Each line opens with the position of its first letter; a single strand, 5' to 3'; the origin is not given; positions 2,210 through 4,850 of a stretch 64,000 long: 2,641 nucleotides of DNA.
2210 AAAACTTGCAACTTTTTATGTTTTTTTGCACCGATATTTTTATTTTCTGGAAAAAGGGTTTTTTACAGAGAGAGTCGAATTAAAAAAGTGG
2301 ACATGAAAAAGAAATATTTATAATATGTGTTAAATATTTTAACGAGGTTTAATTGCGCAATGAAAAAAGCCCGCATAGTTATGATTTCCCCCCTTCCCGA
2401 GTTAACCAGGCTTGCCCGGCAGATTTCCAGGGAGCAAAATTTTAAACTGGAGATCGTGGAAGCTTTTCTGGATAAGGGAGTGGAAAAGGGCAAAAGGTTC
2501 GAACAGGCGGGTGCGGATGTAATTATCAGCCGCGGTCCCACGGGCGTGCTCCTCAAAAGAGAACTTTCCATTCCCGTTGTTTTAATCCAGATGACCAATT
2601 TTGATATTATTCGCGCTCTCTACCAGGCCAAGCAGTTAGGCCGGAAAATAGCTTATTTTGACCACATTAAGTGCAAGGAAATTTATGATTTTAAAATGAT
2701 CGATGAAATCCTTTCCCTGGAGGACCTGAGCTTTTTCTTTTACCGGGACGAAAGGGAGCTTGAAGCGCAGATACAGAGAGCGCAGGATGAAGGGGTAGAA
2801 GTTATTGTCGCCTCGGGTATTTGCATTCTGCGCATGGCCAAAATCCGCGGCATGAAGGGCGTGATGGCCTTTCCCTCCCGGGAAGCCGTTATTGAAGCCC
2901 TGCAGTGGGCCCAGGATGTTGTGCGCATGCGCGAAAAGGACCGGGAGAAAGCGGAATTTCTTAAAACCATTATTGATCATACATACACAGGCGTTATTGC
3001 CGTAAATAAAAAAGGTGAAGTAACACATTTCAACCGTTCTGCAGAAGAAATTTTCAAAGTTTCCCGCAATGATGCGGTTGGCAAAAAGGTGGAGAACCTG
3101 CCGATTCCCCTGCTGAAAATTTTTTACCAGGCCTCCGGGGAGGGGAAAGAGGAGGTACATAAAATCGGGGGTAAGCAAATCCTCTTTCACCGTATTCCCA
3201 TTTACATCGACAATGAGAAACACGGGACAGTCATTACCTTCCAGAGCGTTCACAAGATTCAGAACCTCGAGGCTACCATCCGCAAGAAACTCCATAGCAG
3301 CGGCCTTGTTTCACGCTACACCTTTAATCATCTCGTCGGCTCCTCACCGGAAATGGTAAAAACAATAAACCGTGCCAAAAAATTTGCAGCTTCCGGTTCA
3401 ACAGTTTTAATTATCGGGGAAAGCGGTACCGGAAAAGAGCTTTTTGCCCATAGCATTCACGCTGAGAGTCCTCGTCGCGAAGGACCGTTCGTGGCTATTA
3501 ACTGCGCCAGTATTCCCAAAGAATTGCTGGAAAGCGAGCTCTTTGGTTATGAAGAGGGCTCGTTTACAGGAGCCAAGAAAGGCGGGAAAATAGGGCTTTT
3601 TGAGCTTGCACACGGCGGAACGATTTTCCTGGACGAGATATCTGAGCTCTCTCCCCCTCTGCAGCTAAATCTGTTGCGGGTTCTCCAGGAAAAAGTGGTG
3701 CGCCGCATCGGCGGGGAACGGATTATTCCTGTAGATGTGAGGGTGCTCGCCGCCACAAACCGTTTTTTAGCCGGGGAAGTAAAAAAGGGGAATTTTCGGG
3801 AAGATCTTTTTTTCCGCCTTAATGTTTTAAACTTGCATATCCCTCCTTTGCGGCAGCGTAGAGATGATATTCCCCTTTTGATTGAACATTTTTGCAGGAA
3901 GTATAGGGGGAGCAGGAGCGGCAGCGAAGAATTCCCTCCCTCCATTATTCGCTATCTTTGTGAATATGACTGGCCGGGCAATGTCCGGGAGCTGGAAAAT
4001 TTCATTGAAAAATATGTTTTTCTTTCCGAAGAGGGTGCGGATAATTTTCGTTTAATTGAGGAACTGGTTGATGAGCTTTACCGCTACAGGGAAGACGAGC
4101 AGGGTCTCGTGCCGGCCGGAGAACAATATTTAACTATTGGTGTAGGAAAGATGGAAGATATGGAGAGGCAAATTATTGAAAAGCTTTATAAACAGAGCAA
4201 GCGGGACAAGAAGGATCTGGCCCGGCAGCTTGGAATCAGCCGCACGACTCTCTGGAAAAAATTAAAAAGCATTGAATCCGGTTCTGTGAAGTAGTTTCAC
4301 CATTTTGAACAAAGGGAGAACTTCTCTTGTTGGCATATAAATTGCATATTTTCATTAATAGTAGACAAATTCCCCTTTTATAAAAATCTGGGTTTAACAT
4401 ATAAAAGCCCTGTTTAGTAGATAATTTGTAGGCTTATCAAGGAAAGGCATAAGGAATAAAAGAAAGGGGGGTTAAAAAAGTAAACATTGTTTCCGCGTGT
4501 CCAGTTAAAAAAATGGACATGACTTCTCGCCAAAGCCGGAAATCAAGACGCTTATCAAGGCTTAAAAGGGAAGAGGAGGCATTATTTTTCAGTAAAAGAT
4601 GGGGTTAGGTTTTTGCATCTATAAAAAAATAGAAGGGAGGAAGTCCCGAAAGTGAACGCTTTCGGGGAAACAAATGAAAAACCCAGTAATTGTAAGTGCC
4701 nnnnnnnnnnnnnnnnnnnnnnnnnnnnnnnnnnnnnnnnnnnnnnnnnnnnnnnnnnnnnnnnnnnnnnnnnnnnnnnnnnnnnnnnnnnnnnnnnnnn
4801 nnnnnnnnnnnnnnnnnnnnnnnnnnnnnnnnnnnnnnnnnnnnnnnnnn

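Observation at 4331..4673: Near-consensus sigma-54 promoter 340 nt upstream of the thiolase start, with the conserved element lying downstream of it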

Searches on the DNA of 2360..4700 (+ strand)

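Call 48: search_rna_families(source=window, start=4280, end=4700, threshold=evalue, max_evalue=10)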
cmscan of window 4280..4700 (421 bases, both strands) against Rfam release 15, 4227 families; matches with E-value up to 10: 4.
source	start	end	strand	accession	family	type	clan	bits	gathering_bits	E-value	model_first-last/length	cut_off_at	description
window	4280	4405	+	RF01864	plasmodium_snoR21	Gene; snRNA; snoRNA; CD-box;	-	19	90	8.8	1-145/145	no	small nucleolar RNA snoR21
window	4561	4626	-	RF00535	snoMe28S-Am982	Gene; snRNA; snoRNA; CD-box;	CL00054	16.9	49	3.6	1-80/80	no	Small nucleolar RNA Me28S-Am982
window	4619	4685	+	RF02269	HPnc0580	Gene; sRNA;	-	15.6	37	7.2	1-105/105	no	Heliobacter pylori small RNA HPnc0580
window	4578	4686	+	RF02207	WT1-AS_5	Gene; lncRNA;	-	12.3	80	1.8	1-79/79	no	WT1 antisense RNA conserved region 5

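Call 49: search_rna_families(sources=[L006, L095, L013, L010, L096], threshold=evalue, max_evalue=1)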
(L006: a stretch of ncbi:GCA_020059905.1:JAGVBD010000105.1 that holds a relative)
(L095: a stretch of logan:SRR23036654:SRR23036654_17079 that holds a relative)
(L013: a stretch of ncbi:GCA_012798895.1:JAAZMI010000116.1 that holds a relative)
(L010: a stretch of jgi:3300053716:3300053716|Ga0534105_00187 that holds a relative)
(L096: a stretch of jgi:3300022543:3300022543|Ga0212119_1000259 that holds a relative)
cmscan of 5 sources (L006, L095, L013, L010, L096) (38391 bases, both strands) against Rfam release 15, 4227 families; matches with E-value up to 1: 4.
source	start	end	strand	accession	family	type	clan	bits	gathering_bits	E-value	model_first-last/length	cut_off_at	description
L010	511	789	+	RF00230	T-box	Cis-reg; leader;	-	102.5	93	1e-21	1-219/219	no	T-box leader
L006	434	721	+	RF00230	T-box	Cis-reg; leader;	-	100.4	93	3.6e-21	1-219/219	no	T-box leader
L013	171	490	+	RF00230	T-box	Cis-reg; leader;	-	99.3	93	6.9e-21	1-219/219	no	T-box leader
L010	770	858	-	RF01820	RsaE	Gene; sRNA;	-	32.1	79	0.13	1-112/112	no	RNA Staph. aureus E (RoxS)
